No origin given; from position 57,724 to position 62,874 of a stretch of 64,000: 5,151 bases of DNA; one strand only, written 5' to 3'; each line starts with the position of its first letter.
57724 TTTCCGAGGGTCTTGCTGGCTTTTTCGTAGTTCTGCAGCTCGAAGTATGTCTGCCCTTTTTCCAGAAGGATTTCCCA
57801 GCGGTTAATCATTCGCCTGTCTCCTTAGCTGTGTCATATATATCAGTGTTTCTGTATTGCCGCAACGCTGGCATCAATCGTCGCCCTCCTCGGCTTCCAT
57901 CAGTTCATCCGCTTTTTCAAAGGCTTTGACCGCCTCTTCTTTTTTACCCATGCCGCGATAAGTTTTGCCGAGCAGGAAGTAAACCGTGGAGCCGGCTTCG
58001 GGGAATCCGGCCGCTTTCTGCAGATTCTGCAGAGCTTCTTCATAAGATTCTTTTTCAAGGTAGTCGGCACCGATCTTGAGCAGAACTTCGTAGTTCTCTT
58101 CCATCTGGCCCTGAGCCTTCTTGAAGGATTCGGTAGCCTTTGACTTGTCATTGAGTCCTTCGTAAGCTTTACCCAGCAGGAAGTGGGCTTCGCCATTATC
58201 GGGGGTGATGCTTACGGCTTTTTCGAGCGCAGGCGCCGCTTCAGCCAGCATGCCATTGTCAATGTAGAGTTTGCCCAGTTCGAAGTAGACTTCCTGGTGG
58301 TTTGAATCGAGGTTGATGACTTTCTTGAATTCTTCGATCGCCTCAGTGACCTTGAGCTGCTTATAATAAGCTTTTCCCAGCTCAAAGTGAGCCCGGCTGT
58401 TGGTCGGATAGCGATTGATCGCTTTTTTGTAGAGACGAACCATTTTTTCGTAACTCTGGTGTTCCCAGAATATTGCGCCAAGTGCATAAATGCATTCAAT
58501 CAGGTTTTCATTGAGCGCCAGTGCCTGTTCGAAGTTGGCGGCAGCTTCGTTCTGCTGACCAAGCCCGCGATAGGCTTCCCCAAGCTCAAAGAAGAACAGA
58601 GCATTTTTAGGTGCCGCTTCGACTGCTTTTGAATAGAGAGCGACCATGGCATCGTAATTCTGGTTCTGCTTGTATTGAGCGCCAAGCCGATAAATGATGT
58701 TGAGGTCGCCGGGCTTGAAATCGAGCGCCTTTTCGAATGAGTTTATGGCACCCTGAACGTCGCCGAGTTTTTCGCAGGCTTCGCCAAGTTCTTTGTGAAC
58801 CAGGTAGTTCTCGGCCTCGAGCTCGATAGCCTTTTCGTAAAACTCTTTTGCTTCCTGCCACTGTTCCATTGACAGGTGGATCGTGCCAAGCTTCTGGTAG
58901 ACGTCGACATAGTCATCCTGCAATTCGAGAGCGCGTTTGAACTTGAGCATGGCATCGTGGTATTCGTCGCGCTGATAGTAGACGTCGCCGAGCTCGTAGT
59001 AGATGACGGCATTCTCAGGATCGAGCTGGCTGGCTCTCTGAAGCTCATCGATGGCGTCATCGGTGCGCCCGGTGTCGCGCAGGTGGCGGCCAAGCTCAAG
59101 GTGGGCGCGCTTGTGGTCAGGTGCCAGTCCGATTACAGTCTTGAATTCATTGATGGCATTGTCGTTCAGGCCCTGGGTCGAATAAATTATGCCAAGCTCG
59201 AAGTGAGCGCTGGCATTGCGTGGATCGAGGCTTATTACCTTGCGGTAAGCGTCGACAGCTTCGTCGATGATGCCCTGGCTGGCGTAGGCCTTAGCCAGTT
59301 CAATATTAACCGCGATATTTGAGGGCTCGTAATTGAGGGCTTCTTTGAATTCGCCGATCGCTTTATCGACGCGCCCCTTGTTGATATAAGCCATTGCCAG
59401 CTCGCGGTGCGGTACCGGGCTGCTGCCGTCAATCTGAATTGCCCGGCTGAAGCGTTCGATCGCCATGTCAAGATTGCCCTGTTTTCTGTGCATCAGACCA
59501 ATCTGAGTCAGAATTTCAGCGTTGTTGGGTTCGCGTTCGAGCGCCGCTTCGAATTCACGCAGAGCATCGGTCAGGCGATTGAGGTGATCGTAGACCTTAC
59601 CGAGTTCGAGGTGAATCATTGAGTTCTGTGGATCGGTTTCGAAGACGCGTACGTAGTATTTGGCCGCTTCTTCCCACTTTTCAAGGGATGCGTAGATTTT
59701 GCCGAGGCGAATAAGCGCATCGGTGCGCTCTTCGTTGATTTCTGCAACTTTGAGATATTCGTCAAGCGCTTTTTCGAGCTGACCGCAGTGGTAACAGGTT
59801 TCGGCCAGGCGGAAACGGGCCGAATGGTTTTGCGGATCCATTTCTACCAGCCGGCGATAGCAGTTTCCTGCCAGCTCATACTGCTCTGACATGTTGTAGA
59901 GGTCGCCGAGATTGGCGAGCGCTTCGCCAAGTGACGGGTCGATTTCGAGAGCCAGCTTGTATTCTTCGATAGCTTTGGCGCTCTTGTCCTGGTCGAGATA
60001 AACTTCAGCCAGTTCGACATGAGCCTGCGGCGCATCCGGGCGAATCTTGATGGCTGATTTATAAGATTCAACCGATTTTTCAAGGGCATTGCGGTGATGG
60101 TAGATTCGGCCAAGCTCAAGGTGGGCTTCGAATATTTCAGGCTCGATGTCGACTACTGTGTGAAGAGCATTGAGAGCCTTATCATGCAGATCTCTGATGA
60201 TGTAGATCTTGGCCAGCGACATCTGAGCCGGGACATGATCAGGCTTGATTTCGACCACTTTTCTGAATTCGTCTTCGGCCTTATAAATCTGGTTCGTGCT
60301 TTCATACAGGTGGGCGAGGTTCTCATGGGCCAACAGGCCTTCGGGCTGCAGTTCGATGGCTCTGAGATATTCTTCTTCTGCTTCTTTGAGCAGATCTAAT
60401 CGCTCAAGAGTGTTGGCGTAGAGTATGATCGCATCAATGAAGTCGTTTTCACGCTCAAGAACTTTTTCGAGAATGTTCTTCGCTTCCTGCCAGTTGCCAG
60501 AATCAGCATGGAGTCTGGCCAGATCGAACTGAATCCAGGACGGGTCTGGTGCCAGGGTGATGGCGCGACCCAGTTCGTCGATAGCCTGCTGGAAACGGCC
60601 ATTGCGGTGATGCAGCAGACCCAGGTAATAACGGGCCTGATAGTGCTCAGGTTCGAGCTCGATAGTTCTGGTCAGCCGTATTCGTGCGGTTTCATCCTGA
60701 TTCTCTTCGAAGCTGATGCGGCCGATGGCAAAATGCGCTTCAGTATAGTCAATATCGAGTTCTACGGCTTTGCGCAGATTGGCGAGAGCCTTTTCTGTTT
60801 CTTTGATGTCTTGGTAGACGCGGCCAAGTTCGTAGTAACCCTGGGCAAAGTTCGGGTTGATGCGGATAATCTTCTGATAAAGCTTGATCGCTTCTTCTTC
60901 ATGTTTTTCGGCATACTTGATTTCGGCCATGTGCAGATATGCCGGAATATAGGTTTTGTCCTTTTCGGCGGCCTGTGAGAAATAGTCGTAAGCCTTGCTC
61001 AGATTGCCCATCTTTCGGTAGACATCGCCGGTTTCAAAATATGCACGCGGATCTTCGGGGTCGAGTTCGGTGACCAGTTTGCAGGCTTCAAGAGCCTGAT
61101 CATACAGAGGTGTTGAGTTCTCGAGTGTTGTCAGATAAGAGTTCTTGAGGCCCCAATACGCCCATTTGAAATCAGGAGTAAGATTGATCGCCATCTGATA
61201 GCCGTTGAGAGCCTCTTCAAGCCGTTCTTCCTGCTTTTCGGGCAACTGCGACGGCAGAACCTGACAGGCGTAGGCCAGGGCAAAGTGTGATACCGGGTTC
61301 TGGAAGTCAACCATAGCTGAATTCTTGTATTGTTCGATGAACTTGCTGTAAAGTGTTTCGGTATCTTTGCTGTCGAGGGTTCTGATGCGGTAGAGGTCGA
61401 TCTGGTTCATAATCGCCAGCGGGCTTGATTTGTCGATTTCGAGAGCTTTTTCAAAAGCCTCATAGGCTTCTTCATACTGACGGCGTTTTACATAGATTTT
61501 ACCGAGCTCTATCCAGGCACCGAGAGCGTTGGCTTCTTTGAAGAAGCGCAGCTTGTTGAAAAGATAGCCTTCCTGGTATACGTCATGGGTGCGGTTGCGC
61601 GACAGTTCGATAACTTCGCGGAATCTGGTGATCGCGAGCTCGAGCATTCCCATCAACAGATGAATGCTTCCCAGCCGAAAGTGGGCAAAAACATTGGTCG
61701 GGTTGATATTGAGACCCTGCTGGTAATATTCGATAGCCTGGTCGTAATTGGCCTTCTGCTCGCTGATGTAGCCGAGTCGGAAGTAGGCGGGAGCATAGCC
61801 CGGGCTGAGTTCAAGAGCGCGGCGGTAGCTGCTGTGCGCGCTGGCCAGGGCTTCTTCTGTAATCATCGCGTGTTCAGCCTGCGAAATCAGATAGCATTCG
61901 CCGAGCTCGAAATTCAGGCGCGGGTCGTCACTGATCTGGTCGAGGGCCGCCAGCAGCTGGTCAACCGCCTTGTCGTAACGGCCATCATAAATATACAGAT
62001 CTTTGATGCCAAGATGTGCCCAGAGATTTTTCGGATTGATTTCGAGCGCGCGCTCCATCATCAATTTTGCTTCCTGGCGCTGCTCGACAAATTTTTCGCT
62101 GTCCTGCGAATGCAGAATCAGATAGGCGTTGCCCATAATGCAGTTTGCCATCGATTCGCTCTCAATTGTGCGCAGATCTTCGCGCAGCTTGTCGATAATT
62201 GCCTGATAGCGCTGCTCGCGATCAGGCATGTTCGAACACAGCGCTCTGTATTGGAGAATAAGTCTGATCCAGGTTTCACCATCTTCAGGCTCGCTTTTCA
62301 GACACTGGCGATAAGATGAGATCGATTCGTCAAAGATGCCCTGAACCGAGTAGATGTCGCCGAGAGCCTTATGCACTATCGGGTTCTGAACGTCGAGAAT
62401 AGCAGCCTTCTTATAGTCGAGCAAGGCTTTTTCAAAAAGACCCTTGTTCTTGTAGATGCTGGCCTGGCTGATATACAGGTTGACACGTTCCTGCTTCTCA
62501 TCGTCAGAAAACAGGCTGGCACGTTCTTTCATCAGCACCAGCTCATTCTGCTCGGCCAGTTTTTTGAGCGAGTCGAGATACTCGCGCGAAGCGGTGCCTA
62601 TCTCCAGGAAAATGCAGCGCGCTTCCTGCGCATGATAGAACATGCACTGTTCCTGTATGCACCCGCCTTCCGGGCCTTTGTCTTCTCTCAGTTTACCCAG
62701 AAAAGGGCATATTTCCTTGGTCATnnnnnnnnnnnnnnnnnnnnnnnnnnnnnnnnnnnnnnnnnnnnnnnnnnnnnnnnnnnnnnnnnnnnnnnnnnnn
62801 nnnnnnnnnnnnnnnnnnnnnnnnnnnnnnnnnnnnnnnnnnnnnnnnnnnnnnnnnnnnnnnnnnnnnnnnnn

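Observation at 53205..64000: Two giant all-TPR proteins translationally coupled to ftsK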

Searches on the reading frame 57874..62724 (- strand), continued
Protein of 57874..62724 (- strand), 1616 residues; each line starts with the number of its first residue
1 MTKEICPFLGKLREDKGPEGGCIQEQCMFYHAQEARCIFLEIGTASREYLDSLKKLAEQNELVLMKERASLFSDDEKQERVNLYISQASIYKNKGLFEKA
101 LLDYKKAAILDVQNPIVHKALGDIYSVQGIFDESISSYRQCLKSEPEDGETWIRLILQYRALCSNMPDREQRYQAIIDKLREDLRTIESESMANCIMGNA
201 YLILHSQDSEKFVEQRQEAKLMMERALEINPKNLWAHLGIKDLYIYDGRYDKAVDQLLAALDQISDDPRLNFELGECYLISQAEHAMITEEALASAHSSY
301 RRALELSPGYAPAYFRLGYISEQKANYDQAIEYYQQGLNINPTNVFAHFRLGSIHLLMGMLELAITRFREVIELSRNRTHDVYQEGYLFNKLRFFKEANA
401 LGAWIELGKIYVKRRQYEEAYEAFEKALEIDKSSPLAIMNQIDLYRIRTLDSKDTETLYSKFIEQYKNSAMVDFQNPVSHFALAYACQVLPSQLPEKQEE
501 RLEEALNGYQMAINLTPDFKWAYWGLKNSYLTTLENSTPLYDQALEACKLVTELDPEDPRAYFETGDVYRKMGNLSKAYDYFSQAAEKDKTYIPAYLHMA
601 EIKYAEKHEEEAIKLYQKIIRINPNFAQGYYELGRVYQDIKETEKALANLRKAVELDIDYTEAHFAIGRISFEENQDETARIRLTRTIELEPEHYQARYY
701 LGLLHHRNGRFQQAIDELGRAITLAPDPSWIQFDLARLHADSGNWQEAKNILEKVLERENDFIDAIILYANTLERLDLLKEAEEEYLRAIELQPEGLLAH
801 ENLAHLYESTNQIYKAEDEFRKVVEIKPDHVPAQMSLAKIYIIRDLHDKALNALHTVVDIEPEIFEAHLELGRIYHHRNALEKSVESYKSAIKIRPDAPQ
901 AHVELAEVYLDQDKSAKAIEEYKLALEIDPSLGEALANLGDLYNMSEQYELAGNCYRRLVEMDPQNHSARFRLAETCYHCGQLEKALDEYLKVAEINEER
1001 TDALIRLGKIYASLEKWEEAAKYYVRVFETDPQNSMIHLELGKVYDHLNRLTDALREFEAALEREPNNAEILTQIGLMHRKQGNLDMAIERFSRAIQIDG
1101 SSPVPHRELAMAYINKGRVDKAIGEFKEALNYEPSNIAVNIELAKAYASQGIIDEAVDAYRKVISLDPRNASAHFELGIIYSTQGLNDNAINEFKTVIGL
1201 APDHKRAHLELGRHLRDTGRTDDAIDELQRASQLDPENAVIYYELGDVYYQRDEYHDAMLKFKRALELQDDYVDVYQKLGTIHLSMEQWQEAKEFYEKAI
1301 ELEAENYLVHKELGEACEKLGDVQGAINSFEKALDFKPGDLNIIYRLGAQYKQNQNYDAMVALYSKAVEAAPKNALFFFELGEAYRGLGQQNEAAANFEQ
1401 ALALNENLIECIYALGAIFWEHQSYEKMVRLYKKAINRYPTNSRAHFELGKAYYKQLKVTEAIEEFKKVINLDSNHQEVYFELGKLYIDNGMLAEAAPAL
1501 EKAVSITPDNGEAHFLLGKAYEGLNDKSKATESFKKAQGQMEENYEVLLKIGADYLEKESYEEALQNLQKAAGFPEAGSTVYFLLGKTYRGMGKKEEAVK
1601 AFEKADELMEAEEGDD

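Call 26: find_related_loci(query=A1, collection=genome_contigs, flank=10000)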
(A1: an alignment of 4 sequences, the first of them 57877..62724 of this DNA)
Query A1 (1616 aa) in genome_contigs; peptide patterns used: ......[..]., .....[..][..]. (x = any residue, [..] = any of these).
448 stretches matched a pattern; 187 encode a relative of the query (tblastn E <= 1e-3); the best 80 are kept; 80 distinct loci.
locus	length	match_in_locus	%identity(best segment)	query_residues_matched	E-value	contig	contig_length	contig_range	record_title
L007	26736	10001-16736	94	1-1616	0e+0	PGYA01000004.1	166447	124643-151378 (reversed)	MAG: Candidatus Riflebacteria bacterium HGW-Riflebacteria-2 bjp_ig2102_scaffold_141, whole genome shotgun sequence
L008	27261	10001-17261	90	1-1616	0e+0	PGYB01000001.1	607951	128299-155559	MAG: Candidatus Riflebacteria bacterium HGW-Riflebacteria-1 bjp_ig2103_scaffold_3, whole genome shotgun sequence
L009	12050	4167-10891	79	1-1613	0e+0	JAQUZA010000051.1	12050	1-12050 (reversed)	MAG: Candidatus Riflebacteria bacterium isolate STD2_25 NODE_20595_length_12050_cov_3.058542_Sandtown_D2, whole genome s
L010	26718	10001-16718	79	1-1610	0e+0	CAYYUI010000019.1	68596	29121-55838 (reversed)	MAG TPA_asm: uncultured bacterium isolate SRP192927_co1_848 genome assembly, contig: NODE_456_length_68596_cov_10.473162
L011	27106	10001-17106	79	1-1613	0e+0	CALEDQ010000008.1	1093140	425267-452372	MAG TPA_asm: uncultured bacterium isolate SRR3330203_bin.17_CONCOCT_v1.1_MAG genome assembly, contig: ERZ724088.1, whole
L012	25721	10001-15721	77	1-1613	0e+0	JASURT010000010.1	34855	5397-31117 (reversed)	MAG: Candidatus Ozemobacter sp. isolate DJKA78_ANT-KO_bin.22 scaffold_208, whole genome shotgun sequence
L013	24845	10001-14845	75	1-1615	0e+0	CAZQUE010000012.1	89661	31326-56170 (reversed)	MAG TPA_asm: uncultured bacterium isolate SRP304446_co1_153 genome assembly, contig: NODE_137_length_89661_cov_11.163761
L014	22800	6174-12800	75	1-1613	0e+0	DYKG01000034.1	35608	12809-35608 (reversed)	MAG TPA_asm: Candidatus Methylomirabilis sp. isolate SulCav_AS07-7_4_47_145 SulCav_AS07_7_1072_length_35608_cov_88_78741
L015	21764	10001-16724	72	1-1612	0e+0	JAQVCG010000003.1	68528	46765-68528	MAG: Candidatus Riflebacteria bacterium isolate STD2_83 NODE_1350_length_68528_cov_29.820324_Sandtown_D2, whole genome s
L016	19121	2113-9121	72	1-1610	0e+0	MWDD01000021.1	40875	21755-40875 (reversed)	MAG: bacterium ADurb.Bin157 isolate ADurb.Bin157 BWY02_contig000021, whole genome shotgun sequence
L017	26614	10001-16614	79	1-1613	0e+0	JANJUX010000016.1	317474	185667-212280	MAG: Candidatus Riflebacteria bacterium isolate RXS2_metabat.bin.35 RXS2_k141_93546, whole genome shotgun sequence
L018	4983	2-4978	76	78-1613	0e+0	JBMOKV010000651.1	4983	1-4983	MAG: Candidatus Rifleibacteriota bacterium isolate Betzabe_MAG007 MAG007_651, whole genome shotgun sequence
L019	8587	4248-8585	76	1-1610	0e+0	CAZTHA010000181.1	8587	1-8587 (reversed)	MAG TPA_asm: uncultured bacterium isolate binchicken_co108_60 genome assembly, contig: NODE_17668_length_8587_cov_5.0671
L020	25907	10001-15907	70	1-1606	0e+0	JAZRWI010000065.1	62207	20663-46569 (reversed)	MAG: Candidatus Avigastranaerophilus sp. isolate T1900044952_TA20190005.MAGScoT_cleanbin_000022 SGB_3702_k141_1694420, w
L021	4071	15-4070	79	1-1615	0e+0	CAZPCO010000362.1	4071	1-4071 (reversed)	MAG TPA_asm: uncultured bacterium isolate binchicken_co117_419 genome assembly, contig: NODE_36828_length_4071_cov_4.246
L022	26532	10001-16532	73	1-1616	0e+0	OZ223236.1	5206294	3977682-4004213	MAG: Candidatus Ozemobacteraceae bacterium isolate 4ee0fdf2-fbb4-4151-bfa0-813162405533 genome assembly, chromosome: 2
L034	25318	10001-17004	68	1-1616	0e+0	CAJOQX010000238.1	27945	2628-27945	Candidatus Riflebacteria bacterium isolate Rumen_Coassembly_mag_344 genome assembly, contig: k87_11573473, whole genome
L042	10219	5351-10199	90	1-1616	0e+0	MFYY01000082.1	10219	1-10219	MAG: Candidatus Riflebacteria bacterium GWC2_50_8 gwc2_scaffold_18826, whole genome shotgun sequence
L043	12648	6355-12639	87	1-1616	0e+0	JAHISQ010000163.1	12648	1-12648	MAG: Candidatus Riflebacteria bacterium isolate MM_PC_MetaG.mb.182 MM_PC_MetaG.mb.182_k141_1656028, whole genome shotgun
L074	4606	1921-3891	23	60-1616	2e-17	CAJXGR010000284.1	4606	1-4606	MAG TPA_asm: uncultured Spirochaetia bacterium isolate SRR4028170_bin.30_MetaBAT_v2.12.1_MAG genome assembly, contig: NO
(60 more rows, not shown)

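Call 73: search_protein_families(library=ncbifam, proteins=[window:57874-62724:-], max_evalue=0.00001)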
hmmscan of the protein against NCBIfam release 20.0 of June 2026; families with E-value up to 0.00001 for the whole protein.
window:57874-62724:- (1616 aa): 44 families (the best 25 are shown)
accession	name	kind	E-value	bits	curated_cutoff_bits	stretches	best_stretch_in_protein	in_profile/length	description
NF040959.1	MamA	equivalog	7.3e-162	535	200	10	1142-1303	42-203/204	magnetosome protein MamA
TIGR02917.1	PEP_TPR_lipo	equivalog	1.8e-152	509.3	312.2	7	738-1158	474-892/899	XrtA/PEP-CTERM system TPR-repeat protein PrsT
TIGR02521.1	type_IV_pilW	equivalog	5.2e-114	379.6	154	7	1108-1264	36-194/234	type IV pilus biogenesis/stability protein PilW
TIGR02552.1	LcrH_SycD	equivalog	1.6e-93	309.6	104.8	3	1398-1514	7-123/136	SycD/LcrH family type III secretion system chaperone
NF033762.1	social_mot_Tgl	equivalog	3e-79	265.9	225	6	1030-1209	26-208/252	social motility TPR repeat lipoprotein Tgl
NF033758.1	gliding_GltE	equivalog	1.5e-74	251.5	225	6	552-795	79-322/411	adventurous gliding motility TPR repeat lipoprotein GltE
NF033920.0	C39_PA2778_fam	equivalog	3.9e-64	216.5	150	3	1423-1508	170-255/255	PA2778 family cysteine peptidase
NF008757.0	PRK11788.1-5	equivalog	2.2e-61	208.2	363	4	1085-1338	51-313/388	lipopolysaccharide assembly protein LapB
NF047371.1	FlcA_CTERM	equivalog_domain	2e-59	201.7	300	4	844-1029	326-535/646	periplasmic flagellar collar protein FlcA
TIGR00990.1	3a0801s09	subfamily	5.3e-59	200.4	757.25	4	780-997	348-572/615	mitochondrial import receptor subunit TOM70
NF008391.2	PRK11189.1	equivalog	1.6e-53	182.2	250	3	1031-1133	61-163/297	lipoprotein NlpI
NF008756.0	PRK11788.1-4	equivalog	1.1e-51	176.1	474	3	1086-1347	52-321/389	lipopolysaccharide assembly protein LapB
NF047507.1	TPR_BatC_Lepto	exception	1.5e-48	165.1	175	1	704-817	33-150/214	TPR repeat-containing protein BatC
TIGR00540.1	TPR_hemY_coli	hypoth_equivalog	1.6e-45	155.6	142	0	1460-1537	309-385/385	heme biosynthesis-associated TPR protein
NF052312.1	T9SS_PorW_SprE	equivalog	3.1e-44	151.7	250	3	1112-1323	150-378/716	type IX secretion system periplasmic lipoprotein PorW/SprE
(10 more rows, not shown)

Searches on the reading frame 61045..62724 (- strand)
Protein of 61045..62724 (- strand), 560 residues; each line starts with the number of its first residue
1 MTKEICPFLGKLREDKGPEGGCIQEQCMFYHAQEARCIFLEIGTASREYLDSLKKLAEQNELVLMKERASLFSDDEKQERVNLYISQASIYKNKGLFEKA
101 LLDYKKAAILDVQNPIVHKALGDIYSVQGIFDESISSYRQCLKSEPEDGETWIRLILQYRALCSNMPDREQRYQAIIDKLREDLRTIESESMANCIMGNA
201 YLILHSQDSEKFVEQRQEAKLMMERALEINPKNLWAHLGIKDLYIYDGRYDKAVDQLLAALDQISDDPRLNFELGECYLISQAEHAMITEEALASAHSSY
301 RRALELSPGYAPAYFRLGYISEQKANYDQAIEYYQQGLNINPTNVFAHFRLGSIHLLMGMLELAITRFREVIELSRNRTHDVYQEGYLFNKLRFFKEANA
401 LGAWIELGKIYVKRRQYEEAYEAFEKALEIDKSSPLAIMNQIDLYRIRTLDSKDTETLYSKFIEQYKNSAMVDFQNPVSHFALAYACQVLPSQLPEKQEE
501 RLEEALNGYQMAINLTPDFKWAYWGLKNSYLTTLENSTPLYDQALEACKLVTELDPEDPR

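Call 72: search_solved_structures(query=window:61045-62724:-, max_evalue=0.001)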
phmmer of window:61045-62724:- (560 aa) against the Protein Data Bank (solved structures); distinct sequences matched with E-value up to 0.001: 108 (the best 60 are shown).
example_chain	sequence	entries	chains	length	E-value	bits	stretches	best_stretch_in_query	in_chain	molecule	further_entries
9qhb_A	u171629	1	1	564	2.4e-78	267.4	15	298-363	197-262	Engineered tetratricopeptide repeat protein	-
8bu0_A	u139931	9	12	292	8.7e-49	169.8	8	298-364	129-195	Consensus tetratricopeptide repeat protein | Crystal structure of an 8-repeat consensus TPR superhelix with Zinc. | Monomer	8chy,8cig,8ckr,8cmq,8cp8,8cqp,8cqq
9qhc_A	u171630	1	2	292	5.9e-33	117.6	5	298-363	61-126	Engineered tetratricopeptide repeat protein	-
7ntf_A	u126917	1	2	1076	7.8e-27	97.4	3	299-376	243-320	Isoform 1 of UDP-N-acetylglucosamine--peptide N-acetylglucosaminyltransferase 110 kDa subu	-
7yeh_B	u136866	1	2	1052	8.6e-27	97.2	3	299-376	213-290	UDP-N-acetylglucosamine--peptide N-acetylglucosaminyltransferase 110 kDa subunit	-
7yea_A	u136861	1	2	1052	8.6e-27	97.2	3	299-376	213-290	UDP-N-acetylglucosamine--peptide N-acetylglucosaminyltransferase 110 kDa subunit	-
1w3b_A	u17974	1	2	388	4.7e-23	84.9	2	299-376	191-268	UDP-N-ACETYLGLUCOSAMINE--PEPTIDE N-ACETYLGLUCOSAMINYLTRANSFERASE 110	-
6eou_A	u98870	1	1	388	9.8e-23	83.8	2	299-376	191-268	UDP-N-acetylglucosamine--peptide N-acetylglucosaminyltransferase 110 kDa subunit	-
8ch0_A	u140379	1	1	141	4.5e-22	81.7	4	300-365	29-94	Consensus tetratricopeptide repeat protein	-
1na0_A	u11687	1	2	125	1.8e-21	79.7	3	300-356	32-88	designed protein CTPR3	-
7obi_A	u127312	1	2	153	5.2e-18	68.3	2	298-365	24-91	CTPR-rv4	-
2wqh_A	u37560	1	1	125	1.1e-17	67.2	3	300-356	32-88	CTPR3Y3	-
5hrz_A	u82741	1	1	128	2.7e-17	65.9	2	283-377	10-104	TPR domain protein 1na0C3_3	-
6vfi_B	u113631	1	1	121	9.5e-17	64.1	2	300-357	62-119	O43_dn18B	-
9gzg_A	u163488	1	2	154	4e-16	62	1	300-354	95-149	Engineered CTPR protein with glutamic acids for conductivity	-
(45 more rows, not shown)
